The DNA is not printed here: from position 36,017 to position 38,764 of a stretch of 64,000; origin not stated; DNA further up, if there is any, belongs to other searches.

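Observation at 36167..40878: Exoribonuclease and helicase each carrying tandem dsRNA-binding domains: a candidate dsRNA surveillance module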

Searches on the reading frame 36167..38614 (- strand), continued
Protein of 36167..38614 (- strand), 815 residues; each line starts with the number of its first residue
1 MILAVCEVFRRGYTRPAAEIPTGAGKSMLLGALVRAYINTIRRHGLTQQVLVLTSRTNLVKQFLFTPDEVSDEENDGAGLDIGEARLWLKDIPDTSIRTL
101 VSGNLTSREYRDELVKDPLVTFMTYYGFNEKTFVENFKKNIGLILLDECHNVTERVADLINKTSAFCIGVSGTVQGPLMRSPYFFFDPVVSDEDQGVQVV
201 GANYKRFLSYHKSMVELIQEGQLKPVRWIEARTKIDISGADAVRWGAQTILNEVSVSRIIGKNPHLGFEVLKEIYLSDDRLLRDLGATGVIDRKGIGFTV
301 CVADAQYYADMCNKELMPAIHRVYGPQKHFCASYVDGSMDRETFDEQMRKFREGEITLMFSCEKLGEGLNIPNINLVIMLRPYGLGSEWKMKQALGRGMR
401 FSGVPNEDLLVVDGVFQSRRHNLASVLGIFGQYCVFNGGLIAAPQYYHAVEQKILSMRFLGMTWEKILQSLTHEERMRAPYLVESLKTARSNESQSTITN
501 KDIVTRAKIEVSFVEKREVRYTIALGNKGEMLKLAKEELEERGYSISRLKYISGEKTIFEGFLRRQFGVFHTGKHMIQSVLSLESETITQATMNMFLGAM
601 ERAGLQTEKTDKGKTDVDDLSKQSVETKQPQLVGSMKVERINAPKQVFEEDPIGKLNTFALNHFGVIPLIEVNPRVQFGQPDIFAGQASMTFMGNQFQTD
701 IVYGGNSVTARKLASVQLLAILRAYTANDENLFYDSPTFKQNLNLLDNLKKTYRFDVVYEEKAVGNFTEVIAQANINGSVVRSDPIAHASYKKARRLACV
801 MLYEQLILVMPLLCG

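Call 36: search_solved_structures(query=A1, max_evalue=0.01)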
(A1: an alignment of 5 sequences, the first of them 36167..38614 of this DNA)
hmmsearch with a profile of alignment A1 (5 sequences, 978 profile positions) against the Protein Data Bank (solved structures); distinct sequences matched with E-value up to 0.01: 53.
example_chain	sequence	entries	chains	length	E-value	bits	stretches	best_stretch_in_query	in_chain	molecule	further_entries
6jde_B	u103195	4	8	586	1.5e-10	43.2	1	421-503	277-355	Putative DNA repair helicase RadD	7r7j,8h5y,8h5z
7clg_A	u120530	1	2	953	9.4e-10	40.5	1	436-503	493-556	Putative helicase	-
3h1t_A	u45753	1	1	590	9.5e-07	30.6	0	447-492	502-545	Type I site-specific restriction-modification system, R (Restriction) subunit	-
9gy7_E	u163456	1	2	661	3e-05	25.6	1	401-489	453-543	UvrABC system protein B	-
1t5l_A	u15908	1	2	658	4.6e-05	25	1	396-489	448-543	UvrABC system protein B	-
6o8e_A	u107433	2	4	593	4.7e-05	25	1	396-489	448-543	UvrABC system protein B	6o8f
3v4r_A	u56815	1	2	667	5.2e-05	24.8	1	418-489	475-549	UvrABC system protein B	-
6p4f_A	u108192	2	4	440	5.7e-05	24.7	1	417-490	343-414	DNA-dependent ATPase XPBII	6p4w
1d9z_A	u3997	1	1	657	6.3e-05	24.6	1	396-489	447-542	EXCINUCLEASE UVRABC COMPONENT UVRB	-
2fdc_A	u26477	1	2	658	6.5e-05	24.5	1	396-489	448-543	UvrABC system protein B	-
1d9x_A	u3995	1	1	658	6.6e-05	24.5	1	396-489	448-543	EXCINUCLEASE UVRABC COMPONENT UVRB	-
5tnu_A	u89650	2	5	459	6.6e-05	24.5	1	417-490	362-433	DNA-dependent ATPase XPBII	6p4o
2d7d_A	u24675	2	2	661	7.2e-05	24.4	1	418-489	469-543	UvrABC system protein B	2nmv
6o8h_A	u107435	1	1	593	8e-05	24.2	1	396-489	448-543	UvrABC system protein B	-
6o8g_A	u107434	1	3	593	9.4e-05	24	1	396-489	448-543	UvrABC system protein B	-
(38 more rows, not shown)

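Call 38: search_protein_families(library=pfam, proteins=[L002:5863-7632:+, L003:4495-6177:+, P0122, P0123, P0124, P0125, L005:4856-6169:-], max_evalue=0.1)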
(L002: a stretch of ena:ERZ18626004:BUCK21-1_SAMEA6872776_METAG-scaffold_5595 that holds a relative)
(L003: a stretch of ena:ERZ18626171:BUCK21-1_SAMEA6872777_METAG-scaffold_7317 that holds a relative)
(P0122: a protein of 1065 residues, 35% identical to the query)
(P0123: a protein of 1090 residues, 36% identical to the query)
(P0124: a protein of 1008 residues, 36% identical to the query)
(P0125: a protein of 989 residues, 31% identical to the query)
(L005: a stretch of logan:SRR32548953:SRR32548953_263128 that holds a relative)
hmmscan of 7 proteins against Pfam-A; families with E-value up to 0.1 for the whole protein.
L002:5863-7632:+ (589 aa): 2 families
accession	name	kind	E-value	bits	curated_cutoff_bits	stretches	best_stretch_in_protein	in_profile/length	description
PF00773.25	RNB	-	1.2e-63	215.9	29.3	1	7-307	8-325/326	RNB domain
PF00035.32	dsrm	-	7.3e-05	23.7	23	1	456-486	33-61/66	Double-stranded RNA binding motif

L003:4495-6177:+ (560 aa): 2 families
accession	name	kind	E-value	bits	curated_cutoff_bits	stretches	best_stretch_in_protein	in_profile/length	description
PF00773.25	RNB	-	4.7e-49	167.8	29.3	1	33-278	62-325/326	RNB domain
PF00035.32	dsrm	-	6.4e-05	23.9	23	1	427-457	33-61/66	Double-stranded RNA binding motif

P0122 (1065 aa): 3 families
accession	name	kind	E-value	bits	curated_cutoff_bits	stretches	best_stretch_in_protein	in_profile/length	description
PF04851.21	ResIII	-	4.5e-11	43.4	22.5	1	93-251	4-141/164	Type III restriction enzyme, res subunit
PF00271.37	Helicase_C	-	0.00036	21.2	23.5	1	392-496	19-108/110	Helicase conserved C-terminal domain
PF18766.7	SWI2_SNF2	-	0.0057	16.8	26.7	1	121-255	27-138/221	SWI2/SNF2 ATPase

P0123 (1090 aa): 4 families
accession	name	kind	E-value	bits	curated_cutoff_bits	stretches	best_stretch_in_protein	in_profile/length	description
PF04851.21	ResIII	-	6.7e-11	42.8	22.5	1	93-266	4-161/164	Type III restriction enzyme, res subunit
PF00271.37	Helicase_C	-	4.8e-07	30.4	23.5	1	414-494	35-109/110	Helicase conserved C-terminal domain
PF18766.7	SWI2_SNF2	-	0.0038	17.3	26.7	1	121-281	27-169/221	SWI2/SNF2 ATPase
PF22409.2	TopoV_HHH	-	0.088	13.3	27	0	341-358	4-21/29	Topoisomerase V, HHH domain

P0124 (1008 aa): 4 families
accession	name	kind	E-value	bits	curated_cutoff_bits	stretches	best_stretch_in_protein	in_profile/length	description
PF04851.21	ResIII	-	1.5e-13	51.4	22.5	1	88-267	3-162/164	Type III restriction enzyme, res subunit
PF00271.37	Helicase_C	-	7.2e-13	49.2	23.5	1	383-493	14-109/110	Helicase conserved C-terminal domain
PF00270.35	DEAD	-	0.011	15.9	26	0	196-267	80-160/167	DEAD/DEAH box helicase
PF06733.21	DEAD_2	-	0.041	14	21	1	205-248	112-158/172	DEAD_2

P0125 (989 aa): 3 families
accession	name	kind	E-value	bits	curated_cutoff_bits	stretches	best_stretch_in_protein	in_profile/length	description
PF04851.21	ResIII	-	2.2e-16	60.7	22.5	1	167-356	2-163/164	Type III restriction enzyme, res subunit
PF00270.35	DEAD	-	6.2e-07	29.7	26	1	190-356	16-161/167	DEAD/DEAH box helicase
PF00271.37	Helicase_C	-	0.036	14.8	23.5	1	459-551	14-105/110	Helicase conserved C-terminal domain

L005:4856-6169:- (437 aa): 0 families

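Call 60: find_homologous_proteins(query=A1, max_evalue=1e-10)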
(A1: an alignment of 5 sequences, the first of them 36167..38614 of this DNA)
Query A1 (5 sequences) (815 aa, profile of the alignment): 33 proteins with E <= 1e-10 among 8000 candidates.
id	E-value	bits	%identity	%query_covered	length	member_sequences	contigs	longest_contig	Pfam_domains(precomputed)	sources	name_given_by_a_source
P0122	0.0e+0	1498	35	99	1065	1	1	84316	PF04851.22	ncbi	-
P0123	0.0e+0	1486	36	91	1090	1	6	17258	PF00271.38,PF04851.22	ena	-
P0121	0.0e+0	1219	100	100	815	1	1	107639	PF00271.38,PF04851.22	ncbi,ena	-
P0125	0.0e+0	1105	31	69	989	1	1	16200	PF00270.36,PF04851.22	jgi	jgi:superfamily II DNA or RNA helicase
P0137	3.8e-23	100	25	51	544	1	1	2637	PF00270.36,PF00271.38,PF04851.22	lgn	-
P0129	2.0e-22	97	26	34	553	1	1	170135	PF00270.36,PF00271.38,PF04851.22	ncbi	-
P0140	1.0e-21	95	22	38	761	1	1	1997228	PF00270.36,PF00271.38,PF04851.22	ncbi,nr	ncbi:P-loop containing nucleoside triphosphate hydrolase protein [Phlebopus sp. FC_14]|nr:P-loop con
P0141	1.6e-21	94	26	34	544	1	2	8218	PF00270.36,PF18766.8,PF00271.38,PF04851.22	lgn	-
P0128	6.9e-20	89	27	51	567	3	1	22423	PF00270.36,PF18766.8,PF00271.38,PF04851.22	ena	-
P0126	3.1e-19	87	27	51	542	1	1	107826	PF00270.36,PF00271.38,PF04851.22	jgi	jgi:superfamily II DNA or RNA helicase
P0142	8.4e-19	85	25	51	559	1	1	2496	PF00270.36,PF00271.38,PF04851.22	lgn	-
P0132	1.0e-18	85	26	51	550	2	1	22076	PF00270.36,PF00271.38,PF04851.22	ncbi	ncbi:MAG: DEAD/DEAH box helicase [Myxococcota bacterium]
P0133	1.5e-18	85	26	51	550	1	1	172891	PF00270.36,PF18766.8,PF00271.38,PF04851.22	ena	-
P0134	1.9e-18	84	26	50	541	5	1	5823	PF00270.36,PF18766.8,PF00271.38,PF04851.22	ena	-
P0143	2.9e-18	84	23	51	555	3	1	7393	PF00270.36,PF00271.38,PF04851.22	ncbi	-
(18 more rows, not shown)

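Call 79: search_protein_families(library=padloc, proteins=[L005:4856-6169:-], max_evalue=0.01)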
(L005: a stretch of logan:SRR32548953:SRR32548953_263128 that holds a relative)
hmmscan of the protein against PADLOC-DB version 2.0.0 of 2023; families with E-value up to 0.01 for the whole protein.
L005:4856-6169:- (437 aa): 0 families
